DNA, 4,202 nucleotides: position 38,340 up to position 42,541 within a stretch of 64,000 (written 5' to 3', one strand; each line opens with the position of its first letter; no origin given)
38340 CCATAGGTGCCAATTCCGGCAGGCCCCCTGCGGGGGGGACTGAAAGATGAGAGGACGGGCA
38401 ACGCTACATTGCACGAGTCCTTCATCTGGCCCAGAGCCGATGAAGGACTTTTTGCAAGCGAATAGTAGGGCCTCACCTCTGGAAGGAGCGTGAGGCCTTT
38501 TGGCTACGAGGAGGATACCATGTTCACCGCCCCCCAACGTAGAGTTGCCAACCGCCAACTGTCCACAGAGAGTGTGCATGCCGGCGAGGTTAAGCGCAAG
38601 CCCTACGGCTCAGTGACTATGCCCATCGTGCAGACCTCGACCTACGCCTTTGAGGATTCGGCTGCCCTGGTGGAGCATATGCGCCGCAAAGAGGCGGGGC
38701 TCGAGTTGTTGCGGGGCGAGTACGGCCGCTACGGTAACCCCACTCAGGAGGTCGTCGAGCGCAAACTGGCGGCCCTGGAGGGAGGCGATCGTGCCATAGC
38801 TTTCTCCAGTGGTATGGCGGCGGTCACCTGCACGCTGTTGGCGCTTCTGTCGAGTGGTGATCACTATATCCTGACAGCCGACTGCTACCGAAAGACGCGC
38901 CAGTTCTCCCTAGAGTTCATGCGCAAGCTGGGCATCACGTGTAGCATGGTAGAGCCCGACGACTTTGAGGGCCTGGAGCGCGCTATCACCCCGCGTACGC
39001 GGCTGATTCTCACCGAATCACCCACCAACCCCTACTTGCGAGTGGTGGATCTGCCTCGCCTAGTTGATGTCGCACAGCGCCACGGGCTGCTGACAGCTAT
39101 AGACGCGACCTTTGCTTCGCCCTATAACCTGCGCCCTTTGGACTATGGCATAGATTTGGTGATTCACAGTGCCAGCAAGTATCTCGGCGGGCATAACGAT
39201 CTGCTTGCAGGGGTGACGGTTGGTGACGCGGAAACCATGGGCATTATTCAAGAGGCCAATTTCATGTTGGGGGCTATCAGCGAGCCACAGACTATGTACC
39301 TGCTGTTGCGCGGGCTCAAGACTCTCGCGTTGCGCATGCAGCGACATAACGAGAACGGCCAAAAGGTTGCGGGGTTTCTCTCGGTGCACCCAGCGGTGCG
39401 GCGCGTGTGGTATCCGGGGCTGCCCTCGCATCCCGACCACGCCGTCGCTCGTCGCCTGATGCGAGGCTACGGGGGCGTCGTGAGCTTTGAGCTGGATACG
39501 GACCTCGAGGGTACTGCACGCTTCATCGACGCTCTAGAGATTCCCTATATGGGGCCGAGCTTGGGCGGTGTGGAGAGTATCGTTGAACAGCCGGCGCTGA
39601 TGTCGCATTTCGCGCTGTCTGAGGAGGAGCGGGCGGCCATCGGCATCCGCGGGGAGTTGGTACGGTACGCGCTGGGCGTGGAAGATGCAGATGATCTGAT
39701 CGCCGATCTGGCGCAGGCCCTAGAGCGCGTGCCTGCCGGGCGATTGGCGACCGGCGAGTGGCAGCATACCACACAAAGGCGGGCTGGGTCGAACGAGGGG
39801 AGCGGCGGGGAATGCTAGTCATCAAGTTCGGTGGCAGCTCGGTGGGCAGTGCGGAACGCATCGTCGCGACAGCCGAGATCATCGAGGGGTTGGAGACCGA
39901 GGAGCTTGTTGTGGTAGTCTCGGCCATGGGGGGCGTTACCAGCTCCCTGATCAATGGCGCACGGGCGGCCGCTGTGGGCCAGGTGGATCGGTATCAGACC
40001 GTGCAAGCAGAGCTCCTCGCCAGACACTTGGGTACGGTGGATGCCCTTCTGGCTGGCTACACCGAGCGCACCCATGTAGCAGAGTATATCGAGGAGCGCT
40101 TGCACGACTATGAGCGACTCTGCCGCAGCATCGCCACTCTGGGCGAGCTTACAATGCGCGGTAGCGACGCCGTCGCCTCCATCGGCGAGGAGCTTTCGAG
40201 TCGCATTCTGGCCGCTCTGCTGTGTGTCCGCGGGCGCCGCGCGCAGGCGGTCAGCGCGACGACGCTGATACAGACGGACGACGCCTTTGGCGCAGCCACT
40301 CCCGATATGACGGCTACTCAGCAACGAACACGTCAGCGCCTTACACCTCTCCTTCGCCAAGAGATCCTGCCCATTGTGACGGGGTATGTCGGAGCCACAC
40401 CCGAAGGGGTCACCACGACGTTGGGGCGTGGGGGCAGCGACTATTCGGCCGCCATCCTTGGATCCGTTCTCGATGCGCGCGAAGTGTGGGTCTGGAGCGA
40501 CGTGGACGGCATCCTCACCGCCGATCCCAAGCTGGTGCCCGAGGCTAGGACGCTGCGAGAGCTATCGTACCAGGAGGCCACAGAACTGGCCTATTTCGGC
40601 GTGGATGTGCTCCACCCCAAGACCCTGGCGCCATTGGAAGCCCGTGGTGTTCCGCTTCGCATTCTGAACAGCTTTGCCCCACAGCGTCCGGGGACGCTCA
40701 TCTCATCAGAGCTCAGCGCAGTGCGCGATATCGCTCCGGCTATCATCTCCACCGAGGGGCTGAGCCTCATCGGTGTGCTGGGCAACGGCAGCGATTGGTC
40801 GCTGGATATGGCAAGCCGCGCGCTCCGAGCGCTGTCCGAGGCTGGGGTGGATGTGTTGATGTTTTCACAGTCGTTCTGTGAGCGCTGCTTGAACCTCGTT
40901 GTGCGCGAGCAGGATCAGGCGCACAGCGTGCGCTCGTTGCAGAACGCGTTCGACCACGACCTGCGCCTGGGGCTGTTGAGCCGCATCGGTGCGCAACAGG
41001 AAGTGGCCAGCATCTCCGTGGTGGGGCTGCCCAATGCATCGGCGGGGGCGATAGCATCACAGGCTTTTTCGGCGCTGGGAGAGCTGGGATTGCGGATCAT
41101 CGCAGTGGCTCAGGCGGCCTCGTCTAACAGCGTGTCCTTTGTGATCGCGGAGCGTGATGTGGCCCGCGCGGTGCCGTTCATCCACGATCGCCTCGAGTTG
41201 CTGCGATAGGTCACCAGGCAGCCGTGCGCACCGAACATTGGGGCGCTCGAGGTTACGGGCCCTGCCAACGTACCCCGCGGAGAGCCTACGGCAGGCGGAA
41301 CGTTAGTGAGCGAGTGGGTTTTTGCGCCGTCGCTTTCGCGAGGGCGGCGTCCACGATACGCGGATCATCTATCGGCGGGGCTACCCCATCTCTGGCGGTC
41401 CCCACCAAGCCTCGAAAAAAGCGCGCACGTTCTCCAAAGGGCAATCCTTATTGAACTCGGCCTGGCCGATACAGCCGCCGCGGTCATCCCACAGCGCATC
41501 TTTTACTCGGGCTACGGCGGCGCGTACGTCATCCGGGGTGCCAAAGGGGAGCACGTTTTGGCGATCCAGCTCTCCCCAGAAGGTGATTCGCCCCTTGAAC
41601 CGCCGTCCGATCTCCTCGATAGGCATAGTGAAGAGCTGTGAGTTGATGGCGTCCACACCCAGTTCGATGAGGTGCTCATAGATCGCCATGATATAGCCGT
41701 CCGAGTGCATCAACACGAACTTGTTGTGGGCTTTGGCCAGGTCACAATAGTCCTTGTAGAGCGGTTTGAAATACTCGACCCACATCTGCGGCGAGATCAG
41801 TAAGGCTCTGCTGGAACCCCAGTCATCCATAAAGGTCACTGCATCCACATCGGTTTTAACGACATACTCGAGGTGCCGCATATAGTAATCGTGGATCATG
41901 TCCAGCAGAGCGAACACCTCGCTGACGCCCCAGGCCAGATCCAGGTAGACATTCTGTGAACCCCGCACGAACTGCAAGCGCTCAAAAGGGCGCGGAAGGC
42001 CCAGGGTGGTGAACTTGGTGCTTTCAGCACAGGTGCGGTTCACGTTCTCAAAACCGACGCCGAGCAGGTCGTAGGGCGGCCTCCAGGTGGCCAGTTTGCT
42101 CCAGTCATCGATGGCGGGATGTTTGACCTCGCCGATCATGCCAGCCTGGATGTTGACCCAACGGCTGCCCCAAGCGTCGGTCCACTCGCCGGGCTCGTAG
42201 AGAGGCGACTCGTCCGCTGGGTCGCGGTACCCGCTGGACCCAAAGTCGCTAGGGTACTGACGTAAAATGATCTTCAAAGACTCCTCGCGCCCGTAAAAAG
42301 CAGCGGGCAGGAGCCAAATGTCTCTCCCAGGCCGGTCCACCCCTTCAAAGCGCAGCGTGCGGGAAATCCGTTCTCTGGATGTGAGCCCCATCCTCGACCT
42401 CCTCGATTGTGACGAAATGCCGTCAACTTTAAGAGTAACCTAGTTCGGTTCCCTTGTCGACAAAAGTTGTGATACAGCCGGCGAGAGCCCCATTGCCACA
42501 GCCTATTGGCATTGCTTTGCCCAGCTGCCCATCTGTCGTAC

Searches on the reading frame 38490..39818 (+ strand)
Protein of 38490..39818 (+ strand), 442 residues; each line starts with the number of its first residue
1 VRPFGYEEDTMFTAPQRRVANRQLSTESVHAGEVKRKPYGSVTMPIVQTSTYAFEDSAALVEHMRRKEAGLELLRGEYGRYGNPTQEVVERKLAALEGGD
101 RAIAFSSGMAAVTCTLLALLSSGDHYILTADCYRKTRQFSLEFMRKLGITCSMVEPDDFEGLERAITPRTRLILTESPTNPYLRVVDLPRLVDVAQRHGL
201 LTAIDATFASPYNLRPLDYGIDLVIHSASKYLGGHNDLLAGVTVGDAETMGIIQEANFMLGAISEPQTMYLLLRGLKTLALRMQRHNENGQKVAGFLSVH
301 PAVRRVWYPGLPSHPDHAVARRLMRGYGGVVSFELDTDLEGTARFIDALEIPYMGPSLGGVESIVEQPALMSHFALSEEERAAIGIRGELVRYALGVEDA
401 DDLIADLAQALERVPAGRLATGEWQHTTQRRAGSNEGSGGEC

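Call 38: search_protein_families(library=pfam, proteins=[window:38490-39818:+], max_evalue=0.00001)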
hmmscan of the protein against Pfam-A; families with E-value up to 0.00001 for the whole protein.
window:38490-39818:+ (442 aa): 3 families
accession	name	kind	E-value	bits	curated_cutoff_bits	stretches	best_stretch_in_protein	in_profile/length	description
PF01053.26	Cys_Met_Meta_PP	-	7.5e-133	443.2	27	1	26-412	2-381/381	Cys/Met metabolism PLP-dependent enzyme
PF01041.23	DegT_DnrJ_EryC1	-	3.8e-08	33.4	19.8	1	71-209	12-149/360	DegT/DnrJ/EryC1/StrS aminotransferase family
PF00155.27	Aminotran_1_2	-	2.3e-07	30.8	19.7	1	51-209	10-189/361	Aminotransferase class I and II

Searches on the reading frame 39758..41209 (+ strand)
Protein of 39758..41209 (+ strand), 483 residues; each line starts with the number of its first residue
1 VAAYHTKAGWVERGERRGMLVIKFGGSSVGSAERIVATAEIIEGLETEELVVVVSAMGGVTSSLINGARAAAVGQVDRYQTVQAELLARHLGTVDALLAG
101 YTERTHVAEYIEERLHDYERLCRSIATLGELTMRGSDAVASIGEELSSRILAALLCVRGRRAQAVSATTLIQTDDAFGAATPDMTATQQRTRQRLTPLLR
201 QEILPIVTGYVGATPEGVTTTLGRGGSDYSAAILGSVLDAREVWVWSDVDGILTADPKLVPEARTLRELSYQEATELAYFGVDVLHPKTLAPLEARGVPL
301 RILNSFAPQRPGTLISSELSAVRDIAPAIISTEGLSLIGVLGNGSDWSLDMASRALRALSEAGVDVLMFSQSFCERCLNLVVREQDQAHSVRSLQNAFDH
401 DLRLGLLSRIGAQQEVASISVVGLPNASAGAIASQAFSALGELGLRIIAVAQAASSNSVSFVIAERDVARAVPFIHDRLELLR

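Call 39: search_protein_families(library=pfam, proteins=[window:39758-41209:+], max_evalue=0.00001)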
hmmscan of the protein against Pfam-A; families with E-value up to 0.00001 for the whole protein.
window:39758-41209:+ (483 aa): 2 families
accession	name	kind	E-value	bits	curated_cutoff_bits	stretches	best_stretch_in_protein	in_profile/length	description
PF00696.33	AA_kinase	-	2.5e-48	165.3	24.9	1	19-304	2-234/234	Amino acid kinase family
PF22468.2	ACT_9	-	5.2e-19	68.2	27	2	419-478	1-60/61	ACT domain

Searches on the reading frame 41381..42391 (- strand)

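Call 39: search_protein_families(library=pfam, proteins=[window:41381-42391:-], max_evalue=0.00001)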
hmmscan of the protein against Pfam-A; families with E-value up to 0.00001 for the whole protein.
window:41381-42391:- (336 aa): 1 family
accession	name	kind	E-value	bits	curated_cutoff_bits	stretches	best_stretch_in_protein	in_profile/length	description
PF01208.23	URO-D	-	3.8e-16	59.5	23.9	1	155-328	172-342/346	Uroporphyrinogen decarboxylase (URO-D)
